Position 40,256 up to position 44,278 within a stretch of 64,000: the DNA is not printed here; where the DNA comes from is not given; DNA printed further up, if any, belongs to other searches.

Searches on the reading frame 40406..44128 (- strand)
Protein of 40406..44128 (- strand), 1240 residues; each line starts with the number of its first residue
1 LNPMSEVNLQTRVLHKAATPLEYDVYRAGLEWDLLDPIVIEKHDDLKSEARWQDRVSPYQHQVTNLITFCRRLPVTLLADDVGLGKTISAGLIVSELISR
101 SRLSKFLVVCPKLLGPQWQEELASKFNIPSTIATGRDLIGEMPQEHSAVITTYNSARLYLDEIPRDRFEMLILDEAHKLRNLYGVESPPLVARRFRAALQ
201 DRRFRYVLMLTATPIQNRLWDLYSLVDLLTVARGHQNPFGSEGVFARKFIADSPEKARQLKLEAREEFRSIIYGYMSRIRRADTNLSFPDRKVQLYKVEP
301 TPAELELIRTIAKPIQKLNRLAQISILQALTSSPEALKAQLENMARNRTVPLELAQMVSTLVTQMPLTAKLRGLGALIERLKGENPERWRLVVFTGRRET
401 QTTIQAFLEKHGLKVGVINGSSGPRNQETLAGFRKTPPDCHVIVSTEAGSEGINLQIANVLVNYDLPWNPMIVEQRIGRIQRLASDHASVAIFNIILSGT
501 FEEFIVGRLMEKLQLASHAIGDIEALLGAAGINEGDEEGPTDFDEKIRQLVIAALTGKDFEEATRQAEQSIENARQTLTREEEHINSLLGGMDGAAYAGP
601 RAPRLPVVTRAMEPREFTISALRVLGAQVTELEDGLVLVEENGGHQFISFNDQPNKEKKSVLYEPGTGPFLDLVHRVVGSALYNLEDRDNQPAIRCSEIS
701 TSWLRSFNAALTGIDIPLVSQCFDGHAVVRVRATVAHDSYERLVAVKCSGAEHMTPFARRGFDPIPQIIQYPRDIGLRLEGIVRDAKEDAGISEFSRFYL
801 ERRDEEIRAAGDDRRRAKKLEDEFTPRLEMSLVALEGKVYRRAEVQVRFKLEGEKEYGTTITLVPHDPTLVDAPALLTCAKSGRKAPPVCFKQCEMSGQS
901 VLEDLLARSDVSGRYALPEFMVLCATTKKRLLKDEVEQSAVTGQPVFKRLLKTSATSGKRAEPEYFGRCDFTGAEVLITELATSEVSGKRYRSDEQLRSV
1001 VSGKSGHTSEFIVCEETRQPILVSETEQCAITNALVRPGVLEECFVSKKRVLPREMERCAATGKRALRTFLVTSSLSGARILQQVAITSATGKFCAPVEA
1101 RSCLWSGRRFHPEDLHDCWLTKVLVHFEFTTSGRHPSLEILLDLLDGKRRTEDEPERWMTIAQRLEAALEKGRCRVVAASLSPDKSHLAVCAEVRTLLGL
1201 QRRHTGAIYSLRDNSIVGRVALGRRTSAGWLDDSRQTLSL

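Call 6: search_protein_families(library=pfam, proteins=[window:40406-44128:-])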
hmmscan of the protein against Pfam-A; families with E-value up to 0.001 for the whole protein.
window:40406-44128:- (1240 aa): 4 families
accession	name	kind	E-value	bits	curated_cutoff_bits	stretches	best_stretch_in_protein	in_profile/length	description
PF00176.29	SNF2-rel_dom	-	2.8e-28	99.3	24.9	1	60-317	2-252/290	SNF2-related domain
PF00271.37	Helicase_C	-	1.9e-17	63.9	23.5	1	381-483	10-109/110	Helicase conserved C-terminal domain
PF04851.21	ResIII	-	2.8e-10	40.8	22.5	1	58-215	6-163/164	Type III restriction enzyme, res subunit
PF00270.35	DEAD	-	1.1e-07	32.1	26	1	59-217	3-163/167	DEAD/DEAH box helicase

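Call 7: search_protein_families(library=padloc, proteins=[window:40406-44128:-])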
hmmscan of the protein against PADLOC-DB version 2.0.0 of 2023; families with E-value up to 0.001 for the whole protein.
window:40406-44128:- (1240 aa): 44 families (the best 25 are shown)
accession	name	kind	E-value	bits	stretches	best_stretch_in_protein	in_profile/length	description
PDLC02623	DrmD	-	5.6e-53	178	2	371-530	513-670/1040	DrmD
PDLC02500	BrxHI|BrxHII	-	8.8e-52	174.7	2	337-517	429-606/933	BrxHI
PDLC02619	DrmD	-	2.3e-51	172.9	2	61-312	36-278/872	DrmD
PDLC02621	DrmD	-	2.9e-46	156.2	2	376-587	507-738/1040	DrmD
PDLC00659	HmaA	-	4.3e-44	148.7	2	384-576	508-692/1176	SNF2 helicase / DEAD-box helicase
PDLC02843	DpdE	-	2e-35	120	2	56-229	157-312/1091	DpdE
PDLC02572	DrmA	-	2.1e-33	113.3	2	378-529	508-666/1043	DrmA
PDLC00633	ZorD1|ZorD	-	6.9e-33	111.8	1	52-520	440-885/908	"SWI2/SNF2 helicase, Mrr-like nuclease"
PDLC02840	DpdE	-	1.5e-31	107.6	2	77-228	180-316/1091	DpdE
PDLC02620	DrmD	-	3.9e-31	105.8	2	390-521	486-614/1060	DrmD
PDLC02193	PLD_Helicase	-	6.7e-31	105.2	3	440-522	754-836/905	-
PDLC02504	BrxHI|BrxHII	-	2.6e-29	99.8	2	357-529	455-626/971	BrxHII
PDLC02632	DrmD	-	6.8e-29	98.8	2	76-134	143-201/662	DrmD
PDLC02634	DrmD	-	3.6e-28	95.9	2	60-231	94-273/900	DrmD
PDLC02846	DpdE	-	2.9e-25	86.3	2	76-216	182-324/1034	DpdE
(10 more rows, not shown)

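Call 9: search_protein_families(library=ncbifam, proteins=[window:40406-44128:-])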
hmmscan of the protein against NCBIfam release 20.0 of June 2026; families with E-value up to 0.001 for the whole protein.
window:40406-44128:- (1240 aa): 17 families
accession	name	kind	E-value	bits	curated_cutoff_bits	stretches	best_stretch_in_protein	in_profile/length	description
NF038317.1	DISARM_DrmD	equivalog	2.4e-60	204.9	610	2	374-661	490-788/1021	DISARM system SNF2-like helicase DrmD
NF038318.1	DISARM_DrmD_b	equivalog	1.1e-50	172.7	950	2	61-311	33-274/868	DISARM system SNF2-like helicase DrmD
NF041062.1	DpdE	equivalog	8.9e-49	166.3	500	2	77-229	174-312/1048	protein DpdE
NF042964.1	phospholipD_antiphage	equivalog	1.3e-43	149.5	1100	2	440-580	746-884/895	phospholipase D-like domain-containing anti-phage protein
NF003426.0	PRK04914.1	equivalog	1.9e-31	109.2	576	2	55-217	151-319/959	RNA polymerase-associated protein RapA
NF058637.1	helic_SCO1167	equivalog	3e-26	91.8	1200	1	76-527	491-917/932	SCO1167/SCO6262 family helicase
NF053675.1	pilus_reg_Snf2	equivalog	1.3e-25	89.7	1100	2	369-516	861-1004/1029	pilus expression-regulating Snf2 family helicase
NF041790.1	anti-phage_ZorD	equivalog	1.8e-16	59.3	1500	1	146-484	704-1025/1035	type I Zorya anti-phage system protein ZorD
NF010337.0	PRK13766.1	equivalog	3.7e-09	35.2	610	1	358-540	337-521/781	Hef nuclease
NF003390.0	PRK04537.1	equivalog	1.6e-07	30.8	732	1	387-490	256-358/572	ATP-dependent RNA helicase RhlB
NF002340.1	PRK01297.1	equivalog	2.2e-07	30.1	564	1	388-492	249-352/372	ATP-dependent RNA helicase RhlB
NF008394.0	PRK11192.1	equivalog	5.9e-07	28.7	507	1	385-486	244-344/441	ATP-dependent RNA helicase SrmB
NF008744.0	PRK11776.1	equivalog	8.8e-07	27.8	524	1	381-492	237-345/460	ATP-dependent RNA helicase DbpA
NF007882.0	PRK10590.1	equivalog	2.9e-06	26.5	743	1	311-486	170-342/456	ATP-dependent RNA helicase RhlE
NF003419.0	PRK04837.1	equivalog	6.3e-06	25.1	588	1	339-491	208-358/424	ATP-dependent RNA helicase RhlB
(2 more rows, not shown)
